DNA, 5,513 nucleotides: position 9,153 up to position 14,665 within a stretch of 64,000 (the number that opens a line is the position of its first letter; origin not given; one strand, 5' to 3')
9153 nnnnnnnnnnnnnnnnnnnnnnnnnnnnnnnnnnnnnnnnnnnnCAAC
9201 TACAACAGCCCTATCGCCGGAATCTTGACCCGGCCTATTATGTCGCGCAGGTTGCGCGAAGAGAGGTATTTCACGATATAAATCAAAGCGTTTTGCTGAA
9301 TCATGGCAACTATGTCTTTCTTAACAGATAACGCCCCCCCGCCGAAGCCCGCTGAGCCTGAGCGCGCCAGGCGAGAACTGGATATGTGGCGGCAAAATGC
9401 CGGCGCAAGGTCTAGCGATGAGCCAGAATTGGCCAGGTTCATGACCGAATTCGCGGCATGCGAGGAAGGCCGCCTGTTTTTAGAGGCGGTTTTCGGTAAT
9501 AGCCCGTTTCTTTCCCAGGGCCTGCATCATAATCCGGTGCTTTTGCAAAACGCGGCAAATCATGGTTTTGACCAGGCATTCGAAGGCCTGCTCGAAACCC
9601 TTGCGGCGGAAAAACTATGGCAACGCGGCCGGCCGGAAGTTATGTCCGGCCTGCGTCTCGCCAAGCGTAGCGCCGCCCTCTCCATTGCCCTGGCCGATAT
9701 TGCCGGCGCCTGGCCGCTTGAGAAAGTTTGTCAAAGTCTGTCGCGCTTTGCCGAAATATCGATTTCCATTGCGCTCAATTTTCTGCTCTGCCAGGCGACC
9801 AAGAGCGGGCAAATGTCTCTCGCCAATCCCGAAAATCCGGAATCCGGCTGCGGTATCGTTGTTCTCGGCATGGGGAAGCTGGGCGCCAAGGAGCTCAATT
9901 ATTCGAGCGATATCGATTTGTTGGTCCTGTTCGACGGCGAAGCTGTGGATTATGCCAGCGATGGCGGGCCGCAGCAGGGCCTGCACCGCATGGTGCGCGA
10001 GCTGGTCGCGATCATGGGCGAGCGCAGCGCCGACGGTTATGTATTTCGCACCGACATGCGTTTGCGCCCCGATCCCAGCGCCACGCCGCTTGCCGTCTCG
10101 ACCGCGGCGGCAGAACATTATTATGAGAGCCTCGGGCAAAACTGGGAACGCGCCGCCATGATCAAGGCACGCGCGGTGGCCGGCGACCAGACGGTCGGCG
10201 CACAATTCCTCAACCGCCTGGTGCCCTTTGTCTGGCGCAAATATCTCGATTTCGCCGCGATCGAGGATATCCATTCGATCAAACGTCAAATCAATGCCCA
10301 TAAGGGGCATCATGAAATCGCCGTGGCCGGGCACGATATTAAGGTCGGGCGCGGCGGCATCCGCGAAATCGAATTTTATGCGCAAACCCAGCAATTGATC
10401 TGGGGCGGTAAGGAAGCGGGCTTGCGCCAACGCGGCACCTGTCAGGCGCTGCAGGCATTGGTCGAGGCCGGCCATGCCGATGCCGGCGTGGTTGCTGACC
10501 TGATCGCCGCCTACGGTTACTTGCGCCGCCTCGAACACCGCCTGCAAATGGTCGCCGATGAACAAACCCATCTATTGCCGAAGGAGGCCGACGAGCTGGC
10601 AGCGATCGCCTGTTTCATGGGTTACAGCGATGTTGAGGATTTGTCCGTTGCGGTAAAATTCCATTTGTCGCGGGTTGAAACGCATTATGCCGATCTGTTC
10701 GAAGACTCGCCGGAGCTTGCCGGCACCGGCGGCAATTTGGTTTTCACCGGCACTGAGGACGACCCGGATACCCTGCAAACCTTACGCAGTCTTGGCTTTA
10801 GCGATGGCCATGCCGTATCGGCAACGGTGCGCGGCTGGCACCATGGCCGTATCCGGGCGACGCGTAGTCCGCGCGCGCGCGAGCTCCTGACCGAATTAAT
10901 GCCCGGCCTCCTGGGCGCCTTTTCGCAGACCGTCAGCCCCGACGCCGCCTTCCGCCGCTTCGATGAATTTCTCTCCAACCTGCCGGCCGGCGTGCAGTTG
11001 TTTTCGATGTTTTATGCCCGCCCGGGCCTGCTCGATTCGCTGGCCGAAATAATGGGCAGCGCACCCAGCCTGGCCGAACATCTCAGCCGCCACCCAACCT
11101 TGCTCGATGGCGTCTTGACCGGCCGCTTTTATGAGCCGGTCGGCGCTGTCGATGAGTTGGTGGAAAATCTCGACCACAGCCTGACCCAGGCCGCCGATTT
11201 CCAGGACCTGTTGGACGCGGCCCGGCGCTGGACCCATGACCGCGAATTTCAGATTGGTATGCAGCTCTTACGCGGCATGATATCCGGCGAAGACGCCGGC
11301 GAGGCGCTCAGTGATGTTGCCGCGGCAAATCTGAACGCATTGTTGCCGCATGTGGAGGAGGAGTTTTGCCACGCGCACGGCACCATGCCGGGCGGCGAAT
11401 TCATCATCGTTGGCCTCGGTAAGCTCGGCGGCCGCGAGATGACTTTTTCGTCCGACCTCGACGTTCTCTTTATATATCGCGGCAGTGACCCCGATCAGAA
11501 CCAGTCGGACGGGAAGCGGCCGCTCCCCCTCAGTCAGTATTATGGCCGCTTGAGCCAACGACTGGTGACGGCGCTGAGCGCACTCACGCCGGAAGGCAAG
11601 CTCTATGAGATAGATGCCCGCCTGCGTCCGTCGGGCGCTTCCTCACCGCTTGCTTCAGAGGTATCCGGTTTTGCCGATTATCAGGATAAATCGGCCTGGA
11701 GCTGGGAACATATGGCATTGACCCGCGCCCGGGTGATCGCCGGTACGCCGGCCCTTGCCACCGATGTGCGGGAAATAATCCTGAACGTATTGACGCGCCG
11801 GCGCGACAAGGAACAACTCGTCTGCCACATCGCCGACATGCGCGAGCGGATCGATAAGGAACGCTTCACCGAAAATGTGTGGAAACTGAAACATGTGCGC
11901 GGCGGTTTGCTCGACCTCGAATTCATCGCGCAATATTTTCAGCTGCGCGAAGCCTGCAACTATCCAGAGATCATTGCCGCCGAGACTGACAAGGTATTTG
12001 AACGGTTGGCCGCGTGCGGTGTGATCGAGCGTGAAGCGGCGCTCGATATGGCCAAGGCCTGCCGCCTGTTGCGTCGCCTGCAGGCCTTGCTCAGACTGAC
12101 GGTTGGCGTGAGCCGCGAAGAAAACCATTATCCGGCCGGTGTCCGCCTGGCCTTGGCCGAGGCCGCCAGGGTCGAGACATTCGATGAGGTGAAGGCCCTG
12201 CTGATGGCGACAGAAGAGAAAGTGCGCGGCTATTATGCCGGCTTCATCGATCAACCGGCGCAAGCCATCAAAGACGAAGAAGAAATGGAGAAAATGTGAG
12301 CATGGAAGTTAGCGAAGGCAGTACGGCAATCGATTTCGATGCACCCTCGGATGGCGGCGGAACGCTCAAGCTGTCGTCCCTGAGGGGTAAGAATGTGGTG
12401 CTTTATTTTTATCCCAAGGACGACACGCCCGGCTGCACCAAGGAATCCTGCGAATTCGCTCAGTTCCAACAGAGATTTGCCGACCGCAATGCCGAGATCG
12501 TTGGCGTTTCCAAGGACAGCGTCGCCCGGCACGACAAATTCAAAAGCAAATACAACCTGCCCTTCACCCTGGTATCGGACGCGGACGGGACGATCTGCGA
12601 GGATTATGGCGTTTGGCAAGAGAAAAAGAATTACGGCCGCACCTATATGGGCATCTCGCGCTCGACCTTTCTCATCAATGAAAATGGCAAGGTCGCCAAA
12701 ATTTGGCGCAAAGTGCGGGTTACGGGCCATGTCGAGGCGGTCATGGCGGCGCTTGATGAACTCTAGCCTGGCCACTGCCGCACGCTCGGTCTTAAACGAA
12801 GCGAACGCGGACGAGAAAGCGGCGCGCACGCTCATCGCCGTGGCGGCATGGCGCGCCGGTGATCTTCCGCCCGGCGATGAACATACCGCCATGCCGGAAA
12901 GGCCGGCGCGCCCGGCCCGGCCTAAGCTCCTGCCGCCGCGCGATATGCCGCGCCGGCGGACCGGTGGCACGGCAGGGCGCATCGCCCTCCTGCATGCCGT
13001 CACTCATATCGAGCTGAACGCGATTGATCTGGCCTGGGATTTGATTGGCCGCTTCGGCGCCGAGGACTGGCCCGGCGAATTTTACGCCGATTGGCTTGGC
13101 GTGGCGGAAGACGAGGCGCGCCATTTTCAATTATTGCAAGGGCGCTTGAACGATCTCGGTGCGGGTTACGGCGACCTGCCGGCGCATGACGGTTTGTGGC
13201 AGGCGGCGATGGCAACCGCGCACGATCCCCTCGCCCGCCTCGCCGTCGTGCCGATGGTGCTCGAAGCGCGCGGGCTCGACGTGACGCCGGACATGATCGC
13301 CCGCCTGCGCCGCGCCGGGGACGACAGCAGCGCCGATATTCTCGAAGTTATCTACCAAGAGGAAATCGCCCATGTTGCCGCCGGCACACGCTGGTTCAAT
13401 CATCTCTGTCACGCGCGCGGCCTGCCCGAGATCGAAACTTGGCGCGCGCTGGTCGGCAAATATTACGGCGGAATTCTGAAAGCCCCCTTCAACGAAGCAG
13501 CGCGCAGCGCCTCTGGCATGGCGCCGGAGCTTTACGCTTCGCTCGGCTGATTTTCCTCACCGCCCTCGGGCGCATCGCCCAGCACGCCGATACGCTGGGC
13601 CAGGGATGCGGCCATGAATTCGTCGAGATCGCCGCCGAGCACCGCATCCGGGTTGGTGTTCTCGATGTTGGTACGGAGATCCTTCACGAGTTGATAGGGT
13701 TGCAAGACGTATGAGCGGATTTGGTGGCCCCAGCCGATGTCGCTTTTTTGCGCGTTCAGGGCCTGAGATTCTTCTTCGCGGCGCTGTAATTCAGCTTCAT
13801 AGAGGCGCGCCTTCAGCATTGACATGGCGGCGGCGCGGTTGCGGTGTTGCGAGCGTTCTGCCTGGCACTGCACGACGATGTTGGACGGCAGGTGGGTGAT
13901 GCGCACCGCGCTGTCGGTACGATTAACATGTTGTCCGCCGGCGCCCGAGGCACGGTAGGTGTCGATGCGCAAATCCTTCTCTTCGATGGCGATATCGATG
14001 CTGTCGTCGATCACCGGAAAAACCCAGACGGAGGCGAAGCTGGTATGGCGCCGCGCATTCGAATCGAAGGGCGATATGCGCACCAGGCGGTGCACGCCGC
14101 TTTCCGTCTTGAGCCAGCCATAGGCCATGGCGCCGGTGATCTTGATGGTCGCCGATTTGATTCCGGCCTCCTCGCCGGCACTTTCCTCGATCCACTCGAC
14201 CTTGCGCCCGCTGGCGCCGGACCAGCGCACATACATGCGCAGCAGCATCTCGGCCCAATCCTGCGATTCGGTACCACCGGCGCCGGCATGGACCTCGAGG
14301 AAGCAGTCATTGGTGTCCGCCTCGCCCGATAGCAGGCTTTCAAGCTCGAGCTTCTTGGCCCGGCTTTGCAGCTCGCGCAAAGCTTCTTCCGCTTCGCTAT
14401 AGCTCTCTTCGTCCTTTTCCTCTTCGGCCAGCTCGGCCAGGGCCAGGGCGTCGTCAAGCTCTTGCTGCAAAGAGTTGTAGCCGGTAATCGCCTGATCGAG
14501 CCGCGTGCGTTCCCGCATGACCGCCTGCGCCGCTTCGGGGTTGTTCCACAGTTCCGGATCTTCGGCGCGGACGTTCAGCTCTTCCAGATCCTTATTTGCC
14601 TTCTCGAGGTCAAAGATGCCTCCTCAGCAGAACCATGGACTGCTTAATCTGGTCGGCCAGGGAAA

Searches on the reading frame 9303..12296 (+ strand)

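Call 20: search_protein_families(library=pfam, proteins=[window:9303-12296:+], max_evalue=0.001)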
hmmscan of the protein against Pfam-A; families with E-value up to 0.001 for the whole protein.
window:9303-12296:+ (998 aa): 3 families
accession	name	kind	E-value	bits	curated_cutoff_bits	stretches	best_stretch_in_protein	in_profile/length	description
PF03710.21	GlnE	-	2e-118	394.8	24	2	60-304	4-251/252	Glutamate-ammonia ligase adenylyltransferase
PF08335.16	GlnD_UR_UTase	-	1.4e-37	129.3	21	2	326-466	7-141/141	GlnD PII-uridylyltransferase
PF10335.14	DUF294_C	-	1.9e-05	25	22.5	0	371-418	56-103/145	Putative nucleotidyltransferase substrate binding domain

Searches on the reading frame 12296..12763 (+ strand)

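Call 20: search_protein_families(library=pfam, proteins=[window:12296-12763:+], max_evalue=0.001)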
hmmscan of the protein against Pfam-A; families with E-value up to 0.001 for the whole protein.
window:12296-12763:+ (156 aa): 2 families
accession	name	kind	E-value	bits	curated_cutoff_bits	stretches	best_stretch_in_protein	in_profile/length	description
PF00578.27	AhpC-TSA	-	2.8e-40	137.6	26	1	8-135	2-123/124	AhpC/TSA family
PF08534.16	Redoxin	-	1e-22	80.9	26.6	1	8-142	3-137/148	Redoxin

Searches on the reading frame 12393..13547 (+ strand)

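Call 20: search_protein_families(library=pfam, proteins=[window:12393-13547:+], max_evalue=0.001)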
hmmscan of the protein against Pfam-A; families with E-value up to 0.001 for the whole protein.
window:12393-13547:+ (385 aa): 1 family
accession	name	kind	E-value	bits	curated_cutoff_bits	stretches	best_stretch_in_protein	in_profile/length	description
PF04305.20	DUF455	-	1.9e-97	326.1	34.3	1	136-381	2-246/247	Protein of unknown function (DUF455)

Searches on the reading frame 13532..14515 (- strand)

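Call 20: search_protein_families(library=pfam, proteins=[window:13532-14515:-], max_evalue=0.001)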
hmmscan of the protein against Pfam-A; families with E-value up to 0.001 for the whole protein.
window:13532-14515:- (327 aa): 2 families
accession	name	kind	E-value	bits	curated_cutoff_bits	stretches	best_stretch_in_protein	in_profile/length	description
PF03462.23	PCRF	-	3e-51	174.5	24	1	2-163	30-194/194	PCRF domain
PF00472.26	RF-1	-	5.5e-44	149.3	35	1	172-281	2-116/116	RF-1 domain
